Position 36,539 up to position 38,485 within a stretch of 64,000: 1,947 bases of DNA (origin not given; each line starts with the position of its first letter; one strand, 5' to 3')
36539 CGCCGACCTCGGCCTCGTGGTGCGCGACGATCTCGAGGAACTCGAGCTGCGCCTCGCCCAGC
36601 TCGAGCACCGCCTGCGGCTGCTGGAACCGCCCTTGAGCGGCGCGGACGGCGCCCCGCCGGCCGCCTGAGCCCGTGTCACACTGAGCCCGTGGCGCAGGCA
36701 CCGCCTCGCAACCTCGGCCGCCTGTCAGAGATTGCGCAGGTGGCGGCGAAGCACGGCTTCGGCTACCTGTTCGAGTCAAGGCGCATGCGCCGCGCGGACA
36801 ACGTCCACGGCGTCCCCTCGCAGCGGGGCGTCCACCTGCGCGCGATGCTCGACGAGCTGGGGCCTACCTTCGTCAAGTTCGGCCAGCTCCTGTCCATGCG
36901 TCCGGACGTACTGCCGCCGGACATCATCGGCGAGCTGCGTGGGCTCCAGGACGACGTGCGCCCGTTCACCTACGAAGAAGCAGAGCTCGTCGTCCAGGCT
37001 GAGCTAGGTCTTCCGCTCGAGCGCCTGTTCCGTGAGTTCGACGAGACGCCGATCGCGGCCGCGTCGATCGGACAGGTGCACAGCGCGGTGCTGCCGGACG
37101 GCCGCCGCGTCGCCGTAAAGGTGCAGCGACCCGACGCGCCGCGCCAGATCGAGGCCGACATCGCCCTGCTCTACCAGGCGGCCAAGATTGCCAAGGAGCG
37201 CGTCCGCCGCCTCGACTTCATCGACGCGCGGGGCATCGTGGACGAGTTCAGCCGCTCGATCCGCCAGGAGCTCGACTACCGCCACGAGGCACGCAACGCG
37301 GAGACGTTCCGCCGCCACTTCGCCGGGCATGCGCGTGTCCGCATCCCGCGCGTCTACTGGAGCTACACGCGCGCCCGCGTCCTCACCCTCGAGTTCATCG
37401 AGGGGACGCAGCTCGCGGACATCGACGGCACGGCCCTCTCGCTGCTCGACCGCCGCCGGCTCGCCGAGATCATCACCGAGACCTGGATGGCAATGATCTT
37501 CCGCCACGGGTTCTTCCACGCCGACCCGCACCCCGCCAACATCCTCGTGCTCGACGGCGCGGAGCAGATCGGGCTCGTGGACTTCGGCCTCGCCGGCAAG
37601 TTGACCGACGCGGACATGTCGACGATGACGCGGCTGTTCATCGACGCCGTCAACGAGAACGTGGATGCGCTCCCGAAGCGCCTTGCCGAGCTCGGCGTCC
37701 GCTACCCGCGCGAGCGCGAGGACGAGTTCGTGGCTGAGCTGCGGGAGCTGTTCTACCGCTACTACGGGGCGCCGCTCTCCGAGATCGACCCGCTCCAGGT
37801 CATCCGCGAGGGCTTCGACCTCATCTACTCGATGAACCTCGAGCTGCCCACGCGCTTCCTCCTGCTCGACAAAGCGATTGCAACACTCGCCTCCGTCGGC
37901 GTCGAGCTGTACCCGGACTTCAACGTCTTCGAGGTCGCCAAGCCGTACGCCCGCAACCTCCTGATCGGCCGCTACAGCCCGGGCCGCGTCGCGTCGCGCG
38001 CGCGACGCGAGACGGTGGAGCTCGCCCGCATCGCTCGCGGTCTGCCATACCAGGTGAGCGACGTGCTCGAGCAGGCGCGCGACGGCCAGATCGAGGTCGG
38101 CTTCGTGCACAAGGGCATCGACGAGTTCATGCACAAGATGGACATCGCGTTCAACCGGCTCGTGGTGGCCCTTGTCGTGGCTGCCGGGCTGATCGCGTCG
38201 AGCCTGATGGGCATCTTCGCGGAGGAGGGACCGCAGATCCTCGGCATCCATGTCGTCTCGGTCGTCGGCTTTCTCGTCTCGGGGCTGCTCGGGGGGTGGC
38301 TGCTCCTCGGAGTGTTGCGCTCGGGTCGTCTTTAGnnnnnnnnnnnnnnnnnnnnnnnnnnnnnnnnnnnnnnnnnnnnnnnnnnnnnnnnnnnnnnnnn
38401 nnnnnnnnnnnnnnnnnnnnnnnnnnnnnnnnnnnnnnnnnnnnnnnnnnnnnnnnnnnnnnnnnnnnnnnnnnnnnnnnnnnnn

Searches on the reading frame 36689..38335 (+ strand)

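Call 3: search_protein_families(library=pfam, proteins=[window:36689-38335:+])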
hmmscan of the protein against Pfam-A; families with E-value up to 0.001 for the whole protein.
window:36689-38335:+ (548 aa): 3 families
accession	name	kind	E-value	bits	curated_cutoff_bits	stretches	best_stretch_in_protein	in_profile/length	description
PF03109.22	ABC1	-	1e-75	254.5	22.9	1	86-328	2-240/244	ABC1 atypical kinase-like domain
PF00069.31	Pkinase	-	1.7e-07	31.3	31.7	1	224-310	67-154/263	Protein kinase domain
PF01636.29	APH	-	1.3e-06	28.8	23.2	1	250-303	141-198/239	Phosphotransferase enzyme family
